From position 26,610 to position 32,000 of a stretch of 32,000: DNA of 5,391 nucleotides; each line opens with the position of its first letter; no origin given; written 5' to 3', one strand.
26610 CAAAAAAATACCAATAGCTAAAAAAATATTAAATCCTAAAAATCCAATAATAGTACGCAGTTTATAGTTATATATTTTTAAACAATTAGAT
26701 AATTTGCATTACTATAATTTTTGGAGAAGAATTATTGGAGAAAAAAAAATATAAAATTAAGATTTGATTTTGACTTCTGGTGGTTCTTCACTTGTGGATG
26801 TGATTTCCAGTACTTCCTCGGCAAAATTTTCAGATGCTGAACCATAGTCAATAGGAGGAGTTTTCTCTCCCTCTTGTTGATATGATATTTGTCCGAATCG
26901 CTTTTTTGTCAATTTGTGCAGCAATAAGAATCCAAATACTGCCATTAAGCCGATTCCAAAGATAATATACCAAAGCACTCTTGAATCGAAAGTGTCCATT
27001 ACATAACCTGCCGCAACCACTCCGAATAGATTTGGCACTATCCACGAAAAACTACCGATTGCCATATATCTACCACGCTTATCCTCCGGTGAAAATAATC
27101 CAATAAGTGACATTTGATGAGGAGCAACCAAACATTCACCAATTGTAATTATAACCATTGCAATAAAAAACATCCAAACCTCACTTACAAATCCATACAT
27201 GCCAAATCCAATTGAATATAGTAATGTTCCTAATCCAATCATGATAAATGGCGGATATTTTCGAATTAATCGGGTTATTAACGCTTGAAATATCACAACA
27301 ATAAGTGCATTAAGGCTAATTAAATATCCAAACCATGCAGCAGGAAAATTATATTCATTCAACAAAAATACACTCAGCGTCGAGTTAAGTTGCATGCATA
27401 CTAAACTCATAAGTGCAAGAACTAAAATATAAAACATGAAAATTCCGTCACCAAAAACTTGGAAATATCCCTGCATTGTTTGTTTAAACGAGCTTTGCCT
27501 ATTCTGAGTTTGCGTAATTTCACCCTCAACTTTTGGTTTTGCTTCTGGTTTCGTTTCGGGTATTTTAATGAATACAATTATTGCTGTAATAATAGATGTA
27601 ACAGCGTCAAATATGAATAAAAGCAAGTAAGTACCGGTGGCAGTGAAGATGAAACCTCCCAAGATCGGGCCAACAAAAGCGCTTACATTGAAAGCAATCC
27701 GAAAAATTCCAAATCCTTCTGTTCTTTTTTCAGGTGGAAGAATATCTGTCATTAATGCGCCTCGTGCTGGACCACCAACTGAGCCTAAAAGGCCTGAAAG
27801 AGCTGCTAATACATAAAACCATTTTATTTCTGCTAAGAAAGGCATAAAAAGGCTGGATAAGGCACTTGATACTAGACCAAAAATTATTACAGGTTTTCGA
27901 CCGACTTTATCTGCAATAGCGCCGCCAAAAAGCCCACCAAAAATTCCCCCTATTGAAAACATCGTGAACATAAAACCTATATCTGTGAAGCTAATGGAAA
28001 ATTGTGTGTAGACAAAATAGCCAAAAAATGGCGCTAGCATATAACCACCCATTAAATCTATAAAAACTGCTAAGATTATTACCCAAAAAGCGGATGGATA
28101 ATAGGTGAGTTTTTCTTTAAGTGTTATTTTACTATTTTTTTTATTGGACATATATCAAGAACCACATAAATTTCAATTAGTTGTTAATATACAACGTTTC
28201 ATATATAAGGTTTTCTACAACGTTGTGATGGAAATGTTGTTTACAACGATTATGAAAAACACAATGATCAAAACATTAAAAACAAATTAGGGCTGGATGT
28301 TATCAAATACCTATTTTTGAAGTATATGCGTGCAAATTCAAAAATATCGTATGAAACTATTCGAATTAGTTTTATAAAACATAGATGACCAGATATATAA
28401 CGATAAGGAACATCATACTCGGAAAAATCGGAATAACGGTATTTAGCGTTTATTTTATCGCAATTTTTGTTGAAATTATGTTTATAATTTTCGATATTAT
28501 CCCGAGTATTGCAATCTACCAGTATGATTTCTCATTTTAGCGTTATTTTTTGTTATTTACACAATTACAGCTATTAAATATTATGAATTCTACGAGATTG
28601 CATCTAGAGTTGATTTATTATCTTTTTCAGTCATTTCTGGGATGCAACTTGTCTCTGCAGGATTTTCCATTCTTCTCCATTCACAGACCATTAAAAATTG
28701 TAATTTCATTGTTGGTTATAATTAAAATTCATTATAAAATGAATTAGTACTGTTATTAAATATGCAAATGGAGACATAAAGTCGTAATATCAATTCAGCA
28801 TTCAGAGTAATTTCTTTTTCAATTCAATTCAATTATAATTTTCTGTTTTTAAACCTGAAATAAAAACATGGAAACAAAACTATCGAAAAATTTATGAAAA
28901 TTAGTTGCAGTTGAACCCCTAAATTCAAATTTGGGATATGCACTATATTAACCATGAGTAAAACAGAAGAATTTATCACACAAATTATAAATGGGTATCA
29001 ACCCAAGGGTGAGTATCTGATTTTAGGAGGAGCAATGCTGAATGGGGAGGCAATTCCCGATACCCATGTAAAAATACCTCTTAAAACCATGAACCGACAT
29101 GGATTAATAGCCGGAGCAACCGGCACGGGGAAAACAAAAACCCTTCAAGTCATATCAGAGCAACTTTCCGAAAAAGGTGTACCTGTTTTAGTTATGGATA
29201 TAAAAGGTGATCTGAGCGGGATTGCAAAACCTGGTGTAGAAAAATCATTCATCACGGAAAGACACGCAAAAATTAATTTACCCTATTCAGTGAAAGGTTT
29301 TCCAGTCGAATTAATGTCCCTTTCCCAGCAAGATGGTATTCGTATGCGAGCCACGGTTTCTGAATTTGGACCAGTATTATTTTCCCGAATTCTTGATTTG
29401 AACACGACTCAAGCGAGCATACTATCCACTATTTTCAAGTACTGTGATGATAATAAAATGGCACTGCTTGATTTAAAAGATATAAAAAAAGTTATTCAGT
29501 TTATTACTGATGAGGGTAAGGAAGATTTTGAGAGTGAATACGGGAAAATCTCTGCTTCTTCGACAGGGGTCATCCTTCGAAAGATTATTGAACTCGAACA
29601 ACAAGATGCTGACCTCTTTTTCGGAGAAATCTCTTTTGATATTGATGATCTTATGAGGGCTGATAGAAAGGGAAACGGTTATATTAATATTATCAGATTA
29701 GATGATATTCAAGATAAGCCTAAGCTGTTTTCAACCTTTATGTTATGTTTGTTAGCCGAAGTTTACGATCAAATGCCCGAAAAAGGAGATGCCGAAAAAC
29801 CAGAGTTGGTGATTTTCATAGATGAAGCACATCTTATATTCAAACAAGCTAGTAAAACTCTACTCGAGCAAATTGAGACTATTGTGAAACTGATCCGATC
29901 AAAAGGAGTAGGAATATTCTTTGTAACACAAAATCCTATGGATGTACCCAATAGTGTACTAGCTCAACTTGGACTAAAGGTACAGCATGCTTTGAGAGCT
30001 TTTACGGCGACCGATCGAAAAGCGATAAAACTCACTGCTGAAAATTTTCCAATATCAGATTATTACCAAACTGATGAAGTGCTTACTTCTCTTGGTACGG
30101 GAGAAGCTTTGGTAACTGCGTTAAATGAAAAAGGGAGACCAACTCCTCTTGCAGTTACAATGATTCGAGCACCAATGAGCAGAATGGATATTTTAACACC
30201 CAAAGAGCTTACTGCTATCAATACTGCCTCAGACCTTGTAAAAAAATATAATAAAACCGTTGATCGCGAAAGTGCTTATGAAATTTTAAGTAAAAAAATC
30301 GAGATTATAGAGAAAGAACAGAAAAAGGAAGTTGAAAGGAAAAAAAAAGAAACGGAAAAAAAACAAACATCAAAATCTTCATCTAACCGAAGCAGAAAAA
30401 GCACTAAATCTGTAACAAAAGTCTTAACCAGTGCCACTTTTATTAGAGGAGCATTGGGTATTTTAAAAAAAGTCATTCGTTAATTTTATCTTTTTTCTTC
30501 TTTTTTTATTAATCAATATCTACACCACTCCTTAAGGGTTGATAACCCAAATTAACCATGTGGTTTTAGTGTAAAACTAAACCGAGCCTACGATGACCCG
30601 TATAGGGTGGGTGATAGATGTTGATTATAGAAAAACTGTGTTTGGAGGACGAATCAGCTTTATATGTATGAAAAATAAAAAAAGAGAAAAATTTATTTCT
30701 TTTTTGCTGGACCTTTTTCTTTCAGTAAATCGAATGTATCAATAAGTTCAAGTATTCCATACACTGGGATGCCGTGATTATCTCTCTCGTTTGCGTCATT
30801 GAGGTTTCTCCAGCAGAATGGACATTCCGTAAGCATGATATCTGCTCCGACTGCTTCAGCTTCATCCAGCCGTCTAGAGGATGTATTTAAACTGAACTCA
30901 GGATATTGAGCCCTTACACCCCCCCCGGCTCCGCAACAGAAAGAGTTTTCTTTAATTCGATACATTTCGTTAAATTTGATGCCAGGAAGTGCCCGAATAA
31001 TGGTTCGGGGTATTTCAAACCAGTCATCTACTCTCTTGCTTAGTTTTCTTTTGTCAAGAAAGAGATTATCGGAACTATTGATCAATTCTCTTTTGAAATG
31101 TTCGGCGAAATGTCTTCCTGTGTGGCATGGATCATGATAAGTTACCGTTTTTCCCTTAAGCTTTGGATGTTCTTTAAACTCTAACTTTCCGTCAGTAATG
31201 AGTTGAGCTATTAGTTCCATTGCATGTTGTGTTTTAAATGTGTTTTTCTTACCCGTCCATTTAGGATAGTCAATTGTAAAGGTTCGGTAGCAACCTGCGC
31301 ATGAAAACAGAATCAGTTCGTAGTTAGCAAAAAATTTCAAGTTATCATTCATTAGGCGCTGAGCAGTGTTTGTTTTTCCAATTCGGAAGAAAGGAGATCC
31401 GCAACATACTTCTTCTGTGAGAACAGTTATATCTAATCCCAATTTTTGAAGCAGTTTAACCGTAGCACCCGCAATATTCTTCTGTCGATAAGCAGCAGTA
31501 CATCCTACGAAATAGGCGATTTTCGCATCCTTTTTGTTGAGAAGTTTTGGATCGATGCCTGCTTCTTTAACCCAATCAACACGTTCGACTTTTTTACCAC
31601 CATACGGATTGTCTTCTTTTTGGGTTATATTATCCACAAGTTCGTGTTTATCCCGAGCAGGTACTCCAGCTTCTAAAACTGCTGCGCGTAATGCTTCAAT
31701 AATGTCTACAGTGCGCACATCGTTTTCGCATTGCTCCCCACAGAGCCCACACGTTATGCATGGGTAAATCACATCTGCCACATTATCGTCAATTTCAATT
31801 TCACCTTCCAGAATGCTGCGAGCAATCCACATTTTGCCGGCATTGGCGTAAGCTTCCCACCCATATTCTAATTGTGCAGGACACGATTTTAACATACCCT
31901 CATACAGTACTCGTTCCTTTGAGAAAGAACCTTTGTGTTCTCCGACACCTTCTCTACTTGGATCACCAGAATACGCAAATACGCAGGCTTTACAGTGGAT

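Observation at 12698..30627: Two members of an apparently unnamed MITE family sharing terminal inverted repeats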

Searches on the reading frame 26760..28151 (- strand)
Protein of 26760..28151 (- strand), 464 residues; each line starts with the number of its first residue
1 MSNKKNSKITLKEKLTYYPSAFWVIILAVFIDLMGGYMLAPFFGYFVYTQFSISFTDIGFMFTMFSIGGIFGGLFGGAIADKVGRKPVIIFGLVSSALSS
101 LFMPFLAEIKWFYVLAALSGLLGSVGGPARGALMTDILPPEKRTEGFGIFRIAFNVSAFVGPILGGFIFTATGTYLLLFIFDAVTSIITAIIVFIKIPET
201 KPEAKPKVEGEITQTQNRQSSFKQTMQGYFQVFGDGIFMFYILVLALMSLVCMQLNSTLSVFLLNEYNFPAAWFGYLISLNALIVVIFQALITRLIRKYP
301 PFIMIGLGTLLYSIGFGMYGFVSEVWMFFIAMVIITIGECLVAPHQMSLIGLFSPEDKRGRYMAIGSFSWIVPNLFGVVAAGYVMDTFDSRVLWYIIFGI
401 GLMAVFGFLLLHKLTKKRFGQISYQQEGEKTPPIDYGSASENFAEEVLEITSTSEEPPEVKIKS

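Call 28: search_protein_families(library=pfam, proteins=[window:26760-28151:-])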
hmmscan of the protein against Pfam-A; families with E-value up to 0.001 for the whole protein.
window:26760-28151:- (464 aa): 4 families
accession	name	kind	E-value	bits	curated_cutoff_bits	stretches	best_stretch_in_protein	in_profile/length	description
PF07690.21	MFS_1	-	3.2e-65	220.8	33.4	2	26-369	2-338/347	Major Facilitator Superfamily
PF12832.13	MFS_1_like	-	2.7e-15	56.7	25.2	1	39-395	18-372/373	MFS_1 like family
PF00083.30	Sugar_tr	-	3.1e-10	40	22.3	1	54-121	44-111/452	Sugar (and other) transporter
PF05977.19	MFS_3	-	9.2e-06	24.8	27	1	22-253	12-246/524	Transmembrane secretion effector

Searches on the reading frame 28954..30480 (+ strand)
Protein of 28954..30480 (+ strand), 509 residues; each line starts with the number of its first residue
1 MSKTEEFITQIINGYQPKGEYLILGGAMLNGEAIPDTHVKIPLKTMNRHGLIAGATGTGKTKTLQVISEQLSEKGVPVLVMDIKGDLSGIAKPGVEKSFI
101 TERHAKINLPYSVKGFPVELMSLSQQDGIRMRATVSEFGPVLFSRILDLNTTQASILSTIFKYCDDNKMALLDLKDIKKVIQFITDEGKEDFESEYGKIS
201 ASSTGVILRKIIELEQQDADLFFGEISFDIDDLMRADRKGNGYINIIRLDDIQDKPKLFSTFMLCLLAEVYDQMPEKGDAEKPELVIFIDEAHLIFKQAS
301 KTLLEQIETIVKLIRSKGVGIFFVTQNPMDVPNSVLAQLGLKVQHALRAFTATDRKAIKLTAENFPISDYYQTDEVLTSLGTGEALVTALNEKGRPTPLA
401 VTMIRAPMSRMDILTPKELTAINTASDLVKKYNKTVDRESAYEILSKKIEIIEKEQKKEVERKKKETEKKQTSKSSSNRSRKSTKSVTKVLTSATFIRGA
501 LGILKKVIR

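Call 28: search_protein_families(library=pfam, proteins=[window:28954-30480:+])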
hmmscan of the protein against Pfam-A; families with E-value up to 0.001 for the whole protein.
window:28954-30480:+ (509 aa): 10 families
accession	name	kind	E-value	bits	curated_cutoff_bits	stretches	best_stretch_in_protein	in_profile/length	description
PF05872.18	HerA_C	-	2.1e-175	584.6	22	1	33-478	7-452/502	Helicase HerA-like C-terminal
PF01935.23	DUF87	-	1e-14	55.6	23.2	1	32-255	5-207/220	Helicase HerA, central domain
PF13401.12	AAA_22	-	1.6e-07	32.1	27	0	48-85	6-43/130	AAA domain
PF10412.15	TrwB_AAD_bind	-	9.3e-06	25.2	20.5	1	39-87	7-55/387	Type IV secretion-system coupling protein DNA-binding domain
PF00004.35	AAA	-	2e-05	25.5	21.2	0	279-336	54-119/131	ATPase family associated with various cellular activities (AAA)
PF01580.24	FtsK_SpoIIIE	-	9.6e-05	22.4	24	1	32-66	24-58/221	FtsK/SpoIIIE family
PF05707.18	Zot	-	0.00016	21.6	20.3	1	266-349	64-149/197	Zonular occludens toxin (Zot)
PF19044.6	P-loop_TraG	-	0.00023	20.4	25.8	0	45-90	27-72/413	TraG P-loop domain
PF04851.21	ResIII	-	0.00025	21.4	22.5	0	44-80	20-58/164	Type III restriction enzyme, res subunit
PF13191.12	AAA_16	-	0.00062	20.7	32.6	0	48-78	25-55/167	AAA ATPase domain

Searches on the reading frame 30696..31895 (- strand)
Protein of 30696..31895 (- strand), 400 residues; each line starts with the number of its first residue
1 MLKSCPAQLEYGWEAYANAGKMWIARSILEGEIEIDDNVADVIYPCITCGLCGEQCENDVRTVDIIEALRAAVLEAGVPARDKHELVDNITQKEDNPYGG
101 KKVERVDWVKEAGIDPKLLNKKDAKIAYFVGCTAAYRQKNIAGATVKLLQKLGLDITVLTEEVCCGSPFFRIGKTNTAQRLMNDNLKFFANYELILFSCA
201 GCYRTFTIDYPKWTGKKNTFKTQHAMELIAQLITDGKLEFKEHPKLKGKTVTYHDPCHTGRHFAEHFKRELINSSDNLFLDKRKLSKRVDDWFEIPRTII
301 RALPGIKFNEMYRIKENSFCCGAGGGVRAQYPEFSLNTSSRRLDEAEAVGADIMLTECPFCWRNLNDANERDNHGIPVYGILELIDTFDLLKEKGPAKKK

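Call 19: find_encoding_contigs(protein=window:30696-31895:-, flank=3000, max_places=8)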
Protein window:30696-31895:- (400 aa): no gene with exactly this product is on record in the collection.

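Call 28: search_protein_families(library=pfam, proteins=[window:30696-31895:-])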
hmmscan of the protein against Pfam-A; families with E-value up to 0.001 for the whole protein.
window:30696-31895:- (400 aa): 2 families
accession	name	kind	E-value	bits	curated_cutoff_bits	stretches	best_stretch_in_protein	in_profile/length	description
PF02754.22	CCG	-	3.7e-29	101.1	20.6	2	126-206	1-84/85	Cysteine-rich domain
PF13183.11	Fer4_8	-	1.7e-05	25.7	27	1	3-60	13-68/68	4Fe-4S dicluster domain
